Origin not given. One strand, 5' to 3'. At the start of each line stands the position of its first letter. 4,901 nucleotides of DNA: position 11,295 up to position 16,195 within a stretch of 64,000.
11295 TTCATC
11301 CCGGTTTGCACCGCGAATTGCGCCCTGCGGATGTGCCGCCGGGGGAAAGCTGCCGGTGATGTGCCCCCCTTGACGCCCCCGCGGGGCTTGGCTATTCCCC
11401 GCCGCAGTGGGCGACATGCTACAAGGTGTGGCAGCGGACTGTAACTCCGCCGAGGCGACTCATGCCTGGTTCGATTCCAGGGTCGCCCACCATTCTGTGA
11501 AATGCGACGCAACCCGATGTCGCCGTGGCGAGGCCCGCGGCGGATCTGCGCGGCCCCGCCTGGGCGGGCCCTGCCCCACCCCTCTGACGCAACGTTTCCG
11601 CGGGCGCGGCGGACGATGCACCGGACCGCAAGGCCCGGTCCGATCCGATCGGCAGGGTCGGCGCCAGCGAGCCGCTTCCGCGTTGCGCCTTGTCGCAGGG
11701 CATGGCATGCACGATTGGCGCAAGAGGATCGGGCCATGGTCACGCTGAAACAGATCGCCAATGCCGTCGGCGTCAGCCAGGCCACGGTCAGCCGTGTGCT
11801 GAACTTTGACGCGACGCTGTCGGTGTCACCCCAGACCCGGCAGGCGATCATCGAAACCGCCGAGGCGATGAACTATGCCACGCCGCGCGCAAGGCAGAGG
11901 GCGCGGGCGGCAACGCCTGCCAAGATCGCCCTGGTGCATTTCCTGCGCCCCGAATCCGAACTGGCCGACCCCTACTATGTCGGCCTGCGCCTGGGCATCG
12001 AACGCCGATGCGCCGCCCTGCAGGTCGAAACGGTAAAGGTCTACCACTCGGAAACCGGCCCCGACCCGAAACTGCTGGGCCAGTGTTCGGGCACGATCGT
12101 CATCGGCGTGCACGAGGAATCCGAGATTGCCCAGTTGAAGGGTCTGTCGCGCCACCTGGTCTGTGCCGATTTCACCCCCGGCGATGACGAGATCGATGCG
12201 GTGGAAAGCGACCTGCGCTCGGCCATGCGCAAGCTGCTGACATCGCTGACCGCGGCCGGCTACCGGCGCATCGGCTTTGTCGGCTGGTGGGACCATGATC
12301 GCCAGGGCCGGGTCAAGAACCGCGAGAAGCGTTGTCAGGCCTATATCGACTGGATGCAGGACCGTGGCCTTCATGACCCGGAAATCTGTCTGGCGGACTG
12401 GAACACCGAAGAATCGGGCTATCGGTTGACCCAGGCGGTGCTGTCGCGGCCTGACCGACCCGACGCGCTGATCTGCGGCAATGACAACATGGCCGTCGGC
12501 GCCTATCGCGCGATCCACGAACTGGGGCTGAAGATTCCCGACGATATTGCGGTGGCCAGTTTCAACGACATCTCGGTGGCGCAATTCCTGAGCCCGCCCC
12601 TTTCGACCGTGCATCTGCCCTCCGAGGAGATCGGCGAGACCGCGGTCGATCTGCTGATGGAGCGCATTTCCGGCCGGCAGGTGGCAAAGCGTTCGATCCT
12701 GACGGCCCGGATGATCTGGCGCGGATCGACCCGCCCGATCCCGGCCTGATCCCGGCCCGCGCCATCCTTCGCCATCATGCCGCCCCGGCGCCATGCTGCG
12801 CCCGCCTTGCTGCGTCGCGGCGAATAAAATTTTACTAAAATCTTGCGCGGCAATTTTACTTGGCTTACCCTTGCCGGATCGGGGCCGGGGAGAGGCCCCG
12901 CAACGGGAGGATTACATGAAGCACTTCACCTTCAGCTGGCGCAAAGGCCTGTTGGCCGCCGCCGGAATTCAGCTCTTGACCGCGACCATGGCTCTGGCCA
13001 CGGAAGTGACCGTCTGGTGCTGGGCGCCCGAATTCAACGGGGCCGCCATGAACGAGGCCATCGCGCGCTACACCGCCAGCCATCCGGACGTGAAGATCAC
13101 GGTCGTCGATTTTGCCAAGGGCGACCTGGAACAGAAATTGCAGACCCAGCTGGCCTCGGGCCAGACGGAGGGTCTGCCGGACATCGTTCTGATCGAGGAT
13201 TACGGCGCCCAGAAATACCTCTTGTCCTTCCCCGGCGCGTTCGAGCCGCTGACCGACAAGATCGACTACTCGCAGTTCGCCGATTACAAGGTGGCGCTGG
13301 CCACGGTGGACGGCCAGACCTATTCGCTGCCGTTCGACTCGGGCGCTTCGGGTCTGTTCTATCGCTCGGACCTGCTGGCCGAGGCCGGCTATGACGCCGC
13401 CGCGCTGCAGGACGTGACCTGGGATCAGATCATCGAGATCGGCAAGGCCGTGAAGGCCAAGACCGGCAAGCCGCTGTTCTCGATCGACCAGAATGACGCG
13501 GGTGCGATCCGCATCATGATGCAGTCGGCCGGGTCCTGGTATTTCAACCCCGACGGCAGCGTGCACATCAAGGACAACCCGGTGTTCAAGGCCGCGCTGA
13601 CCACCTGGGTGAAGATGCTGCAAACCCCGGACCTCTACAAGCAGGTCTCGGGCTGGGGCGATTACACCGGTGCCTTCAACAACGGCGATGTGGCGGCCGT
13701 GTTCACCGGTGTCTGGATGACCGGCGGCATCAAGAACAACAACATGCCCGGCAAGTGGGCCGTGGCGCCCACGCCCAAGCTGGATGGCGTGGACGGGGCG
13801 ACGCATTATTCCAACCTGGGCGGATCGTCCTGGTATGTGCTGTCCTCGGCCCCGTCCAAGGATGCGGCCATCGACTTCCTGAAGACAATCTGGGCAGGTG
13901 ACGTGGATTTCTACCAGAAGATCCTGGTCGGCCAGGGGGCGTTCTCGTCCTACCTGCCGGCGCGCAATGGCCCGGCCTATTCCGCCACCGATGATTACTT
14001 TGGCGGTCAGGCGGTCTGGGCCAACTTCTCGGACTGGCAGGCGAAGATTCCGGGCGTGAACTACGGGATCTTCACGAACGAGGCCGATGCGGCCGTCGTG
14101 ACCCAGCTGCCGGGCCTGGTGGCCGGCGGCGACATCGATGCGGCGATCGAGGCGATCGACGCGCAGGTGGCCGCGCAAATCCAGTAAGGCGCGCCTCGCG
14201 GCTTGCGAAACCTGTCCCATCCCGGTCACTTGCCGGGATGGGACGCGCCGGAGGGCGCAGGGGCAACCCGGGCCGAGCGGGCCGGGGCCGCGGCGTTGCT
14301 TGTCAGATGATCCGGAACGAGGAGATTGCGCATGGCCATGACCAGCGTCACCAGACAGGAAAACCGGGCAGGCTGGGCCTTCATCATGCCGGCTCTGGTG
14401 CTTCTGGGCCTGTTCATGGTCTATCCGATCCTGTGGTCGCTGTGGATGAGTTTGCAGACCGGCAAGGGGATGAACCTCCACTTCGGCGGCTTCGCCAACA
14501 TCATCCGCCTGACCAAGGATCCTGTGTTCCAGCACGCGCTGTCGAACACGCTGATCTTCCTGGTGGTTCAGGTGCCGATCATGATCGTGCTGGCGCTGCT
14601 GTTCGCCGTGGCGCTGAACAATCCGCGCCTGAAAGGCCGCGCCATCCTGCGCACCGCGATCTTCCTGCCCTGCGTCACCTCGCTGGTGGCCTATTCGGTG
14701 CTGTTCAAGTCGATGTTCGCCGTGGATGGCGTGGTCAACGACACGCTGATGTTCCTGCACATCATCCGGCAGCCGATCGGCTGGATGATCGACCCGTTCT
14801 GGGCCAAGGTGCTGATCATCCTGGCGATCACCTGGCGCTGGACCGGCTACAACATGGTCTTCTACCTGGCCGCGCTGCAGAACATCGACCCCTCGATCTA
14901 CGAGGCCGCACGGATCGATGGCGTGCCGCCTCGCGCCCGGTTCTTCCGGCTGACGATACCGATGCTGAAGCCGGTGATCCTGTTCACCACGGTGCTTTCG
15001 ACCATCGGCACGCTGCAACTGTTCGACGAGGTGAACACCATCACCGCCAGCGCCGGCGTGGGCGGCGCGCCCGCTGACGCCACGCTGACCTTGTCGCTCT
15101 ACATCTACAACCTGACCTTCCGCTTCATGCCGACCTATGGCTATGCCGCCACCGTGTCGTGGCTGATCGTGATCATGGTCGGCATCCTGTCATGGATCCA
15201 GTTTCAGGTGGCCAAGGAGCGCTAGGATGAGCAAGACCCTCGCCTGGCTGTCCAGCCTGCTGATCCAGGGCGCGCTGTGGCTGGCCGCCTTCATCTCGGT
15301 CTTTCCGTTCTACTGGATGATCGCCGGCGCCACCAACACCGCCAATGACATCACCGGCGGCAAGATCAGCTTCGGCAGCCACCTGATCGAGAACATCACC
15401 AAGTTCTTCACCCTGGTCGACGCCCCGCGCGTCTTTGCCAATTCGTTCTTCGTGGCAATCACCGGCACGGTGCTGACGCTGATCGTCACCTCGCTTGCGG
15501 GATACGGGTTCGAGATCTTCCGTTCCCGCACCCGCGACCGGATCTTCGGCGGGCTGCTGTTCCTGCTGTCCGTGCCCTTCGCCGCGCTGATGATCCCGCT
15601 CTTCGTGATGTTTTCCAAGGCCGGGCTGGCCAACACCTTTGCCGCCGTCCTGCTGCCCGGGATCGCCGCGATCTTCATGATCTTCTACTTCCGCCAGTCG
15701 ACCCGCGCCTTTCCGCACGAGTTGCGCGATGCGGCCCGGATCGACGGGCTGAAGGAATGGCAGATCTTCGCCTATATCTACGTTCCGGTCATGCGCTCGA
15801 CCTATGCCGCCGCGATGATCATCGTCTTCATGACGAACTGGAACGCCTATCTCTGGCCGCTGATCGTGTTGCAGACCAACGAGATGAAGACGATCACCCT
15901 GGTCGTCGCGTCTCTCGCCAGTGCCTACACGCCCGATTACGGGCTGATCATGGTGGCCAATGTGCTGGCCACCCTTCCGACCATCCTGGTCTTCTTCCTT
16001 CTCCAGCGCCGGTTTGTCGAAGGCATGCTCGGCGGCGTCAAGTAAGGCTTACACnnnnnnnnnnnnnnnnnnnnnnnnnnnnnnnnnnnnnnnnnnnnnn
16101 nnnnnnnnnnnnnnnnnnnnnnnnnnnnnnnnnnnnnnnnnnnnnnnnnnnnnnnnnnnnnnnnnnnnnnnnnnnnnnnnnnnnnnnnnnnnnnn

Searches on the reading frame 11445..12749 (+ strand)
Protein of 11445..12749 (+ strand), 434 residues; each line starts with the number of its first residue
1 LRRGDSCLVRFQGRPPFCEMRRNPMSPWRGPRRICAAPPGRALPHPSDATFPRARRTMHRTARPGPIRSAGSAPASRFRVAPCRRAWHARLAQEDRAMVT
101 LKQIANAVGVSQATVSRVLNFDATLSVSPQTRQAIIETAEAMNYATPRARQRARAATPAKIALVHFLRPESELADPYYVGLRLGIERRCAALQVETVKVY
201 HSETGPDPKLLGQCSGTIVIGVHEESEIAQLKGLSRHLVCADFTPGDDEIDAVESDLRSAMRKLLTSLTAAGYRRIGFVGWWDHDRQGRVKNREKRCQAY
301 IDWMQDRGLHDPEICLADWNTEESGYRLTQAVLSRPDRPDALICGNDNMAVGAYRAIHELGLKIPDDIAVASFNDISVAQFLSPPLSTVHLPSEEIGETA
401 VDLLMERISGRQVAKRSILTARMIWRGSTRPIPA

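Call 83: search_protein_families(library=pfam, proteins=[window:11445-12749:+], max_evalue=0.0001)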
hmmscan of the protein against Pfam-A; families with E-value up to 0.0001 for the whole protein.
window:11445-12749:+ (434 aa): 4 families
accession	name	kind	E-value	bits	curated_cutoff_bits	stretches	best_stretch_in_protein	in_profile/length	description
PF13377.12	Peripla_BP_3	-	4.5e-38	131.4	26.5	1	268-429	4-167/167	Periplasmic binding protein-like domain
PF00532.27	Peripla_BP_1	-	6.9e-19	68.8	22.2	1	173-422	11-276/281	Periplasmic binding proteins and sugar binding domain of LacI family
PF00356.27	LacI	-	2.6e-11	43.5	27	1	100-145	1-44/46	Bacterial regulatory proteins, lacI family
PF13407.12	Peripla_BP_4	-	7.2e-06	26.2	35.1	1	291-411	134-257/258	Periplasmic binding protein domain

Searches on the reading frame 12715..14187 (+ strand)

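Call 83: search_protein_families(library=pfam, proteins=[window:12715-14187:+], max_evalue=0.0001)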
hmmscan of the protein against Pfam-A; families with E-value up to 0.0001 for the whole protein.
window:12715-14187:+ (490 aa): 2 families
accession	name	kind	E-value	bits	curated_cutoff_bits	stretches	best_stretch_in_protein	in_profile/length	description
PF01547.30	SBP_bac_1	-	9.4e-34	118.2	26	1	109-390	7-298/307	Bacterial extracellular solute-binding protein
PF13416.11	SBP_bac_8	-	4.6e-33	115.6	27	1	114-392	1-243/279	Bacterial extracellular solute-binding protein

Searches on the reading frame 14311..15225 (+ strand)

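Call 83: search_protein_families(library=pfam, proteins=[window:14311-15225:+], max_evalue=0.0001)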
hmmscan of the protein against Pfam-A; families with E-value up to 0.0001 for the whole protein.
window:14311-15225:+ (304 aa): 1 family
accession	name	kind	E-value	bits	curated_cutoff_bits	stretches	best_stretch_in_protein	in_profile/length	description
PF00528.27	BPD_transp_1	-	3.4e-16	60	26.4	1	80-297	22-179/184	Binding-protein-dependent transport system inner membrane component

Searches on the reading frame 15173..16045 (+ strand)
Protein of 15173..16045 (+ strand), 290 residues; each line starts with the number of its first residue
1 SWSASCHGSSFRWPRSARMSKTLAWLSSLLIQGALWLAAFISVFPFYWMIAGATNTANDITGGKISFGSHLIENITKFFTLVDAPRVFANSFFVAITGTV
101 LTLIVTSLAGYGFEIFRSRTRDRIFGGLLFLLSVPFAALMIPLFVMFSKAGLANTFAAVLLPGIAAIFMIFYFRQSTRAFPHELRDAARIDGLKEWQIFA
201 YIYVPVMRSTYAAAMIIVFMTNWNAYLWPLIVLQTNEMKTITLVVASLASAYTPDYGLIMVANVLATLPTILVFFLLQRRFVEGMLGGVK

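Call 84: search_protein_families(library=pfam, proteins=[window:15173-16045:+], max_evalue=0.0001)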
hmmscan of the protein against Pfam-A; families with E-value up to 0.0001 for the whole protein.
window:15173-16045:+ (290 aa): 1 family
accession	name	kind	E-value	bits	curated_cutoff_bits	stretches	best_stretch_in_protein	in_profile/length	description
PF00528.27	BPD_transp_1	-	1e-19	71.4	26.4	1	110-284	5-181/184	Binding-protein-dependent transport system inner membrane component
